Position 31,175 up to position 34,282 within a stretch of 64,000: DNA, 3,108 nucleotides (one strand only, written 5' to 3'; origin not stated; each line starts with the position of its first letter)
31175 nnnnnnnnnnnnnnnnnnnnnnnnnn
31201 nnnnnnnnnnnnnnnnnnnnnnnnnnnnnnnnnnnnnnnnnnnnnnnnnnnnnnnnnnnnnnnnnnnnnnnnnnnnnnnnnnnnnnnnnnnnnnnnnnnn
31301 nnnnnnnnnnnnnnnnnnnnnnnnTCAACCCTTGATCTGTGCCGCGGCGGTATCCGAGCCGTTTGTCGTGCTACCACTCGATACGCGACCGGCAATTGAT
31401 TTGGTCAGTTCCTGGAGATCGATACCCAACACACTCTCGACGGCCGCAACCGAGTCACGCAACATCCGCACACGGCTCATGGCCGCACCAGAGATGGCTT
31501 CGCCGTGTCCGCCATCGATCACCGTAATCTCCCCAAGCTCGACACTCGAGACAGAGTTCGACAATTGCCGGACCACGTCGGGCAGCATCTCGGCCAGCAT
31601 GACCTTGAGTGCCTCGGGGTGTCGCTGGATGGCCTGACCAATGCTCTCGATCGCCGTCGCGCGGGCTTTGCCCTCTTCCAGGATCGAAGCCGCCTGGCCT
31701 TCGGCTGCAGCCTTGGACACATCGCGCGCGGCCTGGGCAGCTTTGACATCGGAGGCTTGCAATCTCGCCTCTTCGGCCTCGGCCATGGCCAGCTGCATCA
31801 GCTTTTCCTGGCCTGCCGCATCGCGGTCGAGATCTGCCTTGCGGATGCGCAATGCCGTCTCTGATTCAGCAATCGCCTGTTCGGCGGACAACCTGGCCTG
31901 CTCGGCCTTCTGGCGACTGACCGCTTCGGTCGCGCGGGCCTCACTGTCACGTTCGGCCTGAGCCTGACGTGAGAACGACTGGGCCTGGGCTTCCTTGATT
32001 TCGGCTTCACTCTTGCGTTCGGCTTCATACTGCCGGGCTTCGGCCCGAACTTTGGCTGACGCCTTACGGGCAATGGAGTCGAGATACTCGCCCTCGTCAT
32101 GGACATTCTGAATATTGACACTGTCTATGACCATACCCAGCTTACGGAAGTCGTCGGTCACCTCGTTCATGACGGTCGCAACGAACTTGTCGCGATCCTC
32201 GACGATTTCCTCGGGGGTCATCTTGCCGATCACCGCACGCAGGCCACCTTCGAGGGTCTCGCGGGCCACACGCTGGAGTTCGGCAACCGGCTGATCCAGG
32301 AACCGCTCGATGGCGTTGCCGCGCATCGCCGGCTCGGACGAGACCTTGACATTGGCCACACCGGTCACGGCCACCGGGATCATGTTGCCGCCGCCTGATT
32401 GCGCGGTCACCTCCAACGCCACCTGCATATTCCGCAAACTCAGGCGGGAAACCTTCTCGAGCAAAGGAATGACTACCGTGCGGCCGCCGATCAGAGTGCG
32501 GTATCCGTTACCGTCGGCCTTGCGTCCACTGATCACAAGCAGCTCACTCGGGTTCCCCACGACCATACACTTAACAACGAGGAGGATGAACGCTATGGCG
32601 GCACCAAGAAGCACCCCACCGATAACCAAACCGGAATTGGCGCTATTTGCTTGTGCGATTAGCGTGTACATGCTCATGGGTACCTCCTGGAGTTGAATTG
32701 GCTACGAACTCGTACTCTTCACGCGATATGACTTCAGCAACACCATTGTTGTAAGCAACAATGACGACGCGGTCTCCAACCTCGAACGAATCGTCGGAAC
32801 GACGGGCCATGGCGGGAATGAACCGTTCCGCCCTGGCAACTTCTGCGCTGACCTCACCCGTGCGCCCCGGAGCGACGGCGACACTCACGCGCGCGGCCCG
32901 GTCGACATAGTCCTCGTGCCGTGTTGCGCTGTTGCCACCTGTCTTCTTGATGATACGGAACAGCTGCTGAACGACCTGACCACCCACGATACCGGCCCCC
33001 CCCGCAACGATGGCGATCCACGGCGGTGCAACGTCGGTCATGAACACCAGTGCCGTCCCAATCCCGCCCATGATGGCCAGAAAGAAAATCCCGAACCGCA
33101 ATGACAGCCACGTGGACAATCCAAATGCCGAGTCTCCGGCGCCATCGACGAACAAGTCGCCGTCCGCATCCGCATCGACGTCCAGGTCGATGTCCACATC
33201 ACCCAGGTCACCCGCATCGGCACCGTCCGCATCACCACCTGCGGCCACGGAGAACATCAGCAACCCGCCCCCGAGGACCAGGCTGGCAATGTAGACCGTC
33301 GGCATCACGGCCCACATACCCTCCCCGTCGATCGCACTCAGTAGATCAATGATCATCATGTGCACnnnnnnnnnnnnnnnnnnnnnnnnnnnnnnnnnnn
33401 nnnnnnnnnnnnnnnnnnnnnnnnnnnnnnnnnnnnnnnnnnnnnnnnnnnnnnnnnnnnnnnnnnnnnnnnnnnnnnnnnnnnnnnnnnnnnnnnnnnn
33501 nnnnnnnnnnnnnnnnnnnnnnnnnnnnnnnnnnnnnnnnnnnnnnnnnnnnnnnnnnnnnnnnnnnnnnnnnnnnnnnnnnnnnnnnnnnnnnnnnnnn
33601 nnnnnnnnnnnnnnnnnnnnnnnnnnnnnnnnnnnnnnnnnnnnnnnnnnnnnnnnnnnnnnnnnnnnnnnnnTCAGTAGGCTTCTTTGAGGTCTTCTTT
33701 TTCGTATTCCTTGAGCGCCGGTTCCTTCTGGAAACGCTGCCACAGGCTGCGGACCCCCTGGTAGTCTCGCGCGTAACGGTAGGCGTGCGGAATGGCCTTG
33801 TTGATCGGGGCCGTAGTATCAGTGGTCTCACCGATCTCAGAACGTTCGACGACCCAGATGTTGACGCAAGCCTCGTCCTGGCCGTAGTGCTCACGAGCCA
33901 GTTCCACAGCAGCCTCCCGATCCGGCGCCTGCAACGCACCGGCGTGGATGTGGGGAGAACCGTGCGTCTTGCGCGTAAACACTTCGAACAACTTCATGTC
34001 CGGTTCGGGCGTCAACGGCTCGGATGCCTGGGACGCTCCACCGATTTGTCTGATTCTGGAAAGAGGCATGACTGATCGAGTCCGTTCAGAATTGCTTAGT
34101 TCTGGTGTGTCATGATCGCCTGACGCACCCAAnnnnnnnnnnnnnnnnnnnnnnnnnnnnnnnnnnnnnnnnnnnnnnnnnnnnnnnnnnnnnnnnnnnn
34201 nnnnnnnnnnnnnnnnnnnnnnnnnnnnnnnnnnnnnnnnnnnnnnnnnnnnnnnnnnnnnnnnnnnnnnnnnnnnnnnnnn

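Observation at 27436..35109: Phenylacetyl-CoA epoxidase genes split: paaA-paaB and paaC-paaD separated by a 5.7-kb insertion of unrelated genes; no paaE seen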

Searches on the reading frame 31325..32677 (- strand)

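Call 3: search_protein_families(library=pfam, proteins=[window:31325-32677:-])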
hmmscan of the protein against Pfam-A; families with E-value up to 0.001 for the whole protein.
window:31325-32677:- (450 aa): 1 family
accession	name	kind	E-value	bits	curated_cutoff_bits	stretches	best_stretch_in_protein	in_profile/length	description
PF01145.31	Band_7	-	1.4e-21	77.8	23.6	1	42-221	4-174/176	SPFH domain / Band 7 family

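Call 4: search_protein_families(library=ncbifam, proteins=[window:31325-32677:-])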
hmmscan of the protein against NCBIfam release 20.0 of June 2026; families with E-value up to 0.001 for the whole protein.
window:31325-32677:- (450 aa): 1 family
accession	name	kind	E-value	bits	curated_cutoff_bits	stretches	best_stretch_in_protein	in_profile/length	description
NF058507.1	FlotScfldFlot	equivalog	1.3e-45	156.4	700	2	53-247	45-238/477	flotillin lipid rafts scaffold protein FloT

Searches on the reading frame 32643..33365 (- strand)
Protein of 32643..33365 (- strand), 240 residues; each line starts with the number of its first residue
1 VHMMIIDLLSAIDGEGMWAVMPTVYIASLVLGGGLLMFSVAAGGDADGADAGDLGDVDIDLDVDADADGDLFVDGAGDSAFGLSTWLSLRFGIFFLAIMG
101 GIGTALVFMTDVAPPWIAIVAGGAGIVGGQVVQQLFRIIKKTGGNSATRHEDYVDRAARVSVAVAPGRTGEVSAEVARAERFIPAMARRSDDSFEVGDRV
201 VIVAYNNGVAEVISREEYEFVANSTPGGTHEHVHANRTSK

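Call 3: search_protein_families(library=pfam, proteins=[window:32643-33365:-])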
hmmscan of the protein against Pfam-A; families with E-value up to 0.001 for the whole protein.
window:32643-33365:- (240 aa): 0 families

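Call 4: search_protein_families(library=ncbifam, proteins=[window:32643-33365:-])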
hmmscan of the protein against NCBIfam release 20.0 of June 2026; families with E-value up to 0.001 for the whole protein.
window:32643-33365:- (240 aa): 0 families

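Call 71: search_protein_families(library=pfam, proteins=[window:32643-33365:-], max_evalue=1)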
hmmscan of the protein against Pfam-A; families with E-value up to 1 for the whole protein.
window:32643-33365:- (240 aa): 1 family
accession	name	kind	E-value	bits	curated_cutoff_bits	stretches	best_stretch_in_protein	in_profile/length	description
PF14362.11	DUF4407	-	0.37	10.5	31.3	1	93-165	21-91/297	Domain of unknown function (DUF4407)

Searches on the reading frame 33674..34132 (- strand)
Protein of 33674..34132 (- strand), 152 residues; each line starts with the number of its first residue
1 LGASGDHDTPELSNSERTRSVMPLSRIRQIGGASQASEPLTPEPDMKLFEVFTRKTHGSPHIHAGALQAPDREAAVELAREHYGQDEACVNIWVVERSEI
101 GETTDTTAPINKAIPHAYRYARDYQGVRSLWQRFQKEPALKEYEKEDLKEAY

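Call 3: search_protein_families(library=pfam, proteins=[window:33674-34132:-])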
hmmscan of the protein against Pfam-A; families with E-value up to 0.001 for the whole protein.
window:33674-34132:- (152 aa): 1 family
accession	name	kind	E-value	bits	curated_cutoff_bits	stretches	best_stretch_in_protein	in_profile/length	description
PF06243.16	PaaB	-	3.8e-17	62.7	27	1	47-128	3-86/89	Phenylacetic acid degradation B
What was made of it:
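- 33674..34069 (-): paaB, bridging subunit with a single PaaB domain. PF06243 63 bits (call 3).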

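Call 4: search_protein_families(library=ncbifam, proteins=[window:33674-34132:-])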
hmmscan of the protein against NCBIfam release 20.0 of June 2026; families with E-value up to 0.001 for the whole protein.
window:33674-34132:- (152 aa): 3 families
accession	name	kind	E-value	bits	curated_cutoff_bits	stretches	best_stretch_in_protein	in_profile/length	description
TIGR02157.1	PA_CoA_Oxy2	equivalog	1.6e-15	56.9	85.45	1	47-131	2-88/90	1,2-phenylacetyl-CoA epoxidase subunit PaaB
NF041867.1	paab_haloarch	equivalog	7.2e-13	48.5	150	1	48-129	2-83/100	1,2-phenylacetyl-CoA epoxidase subunit PaaB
TIGR04031.1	Htur_1727_fam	subfamily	4.5e-05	23.4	57.2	1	49-95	17-61/71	Htur_1727 family rSAM-partnered candidate RiPP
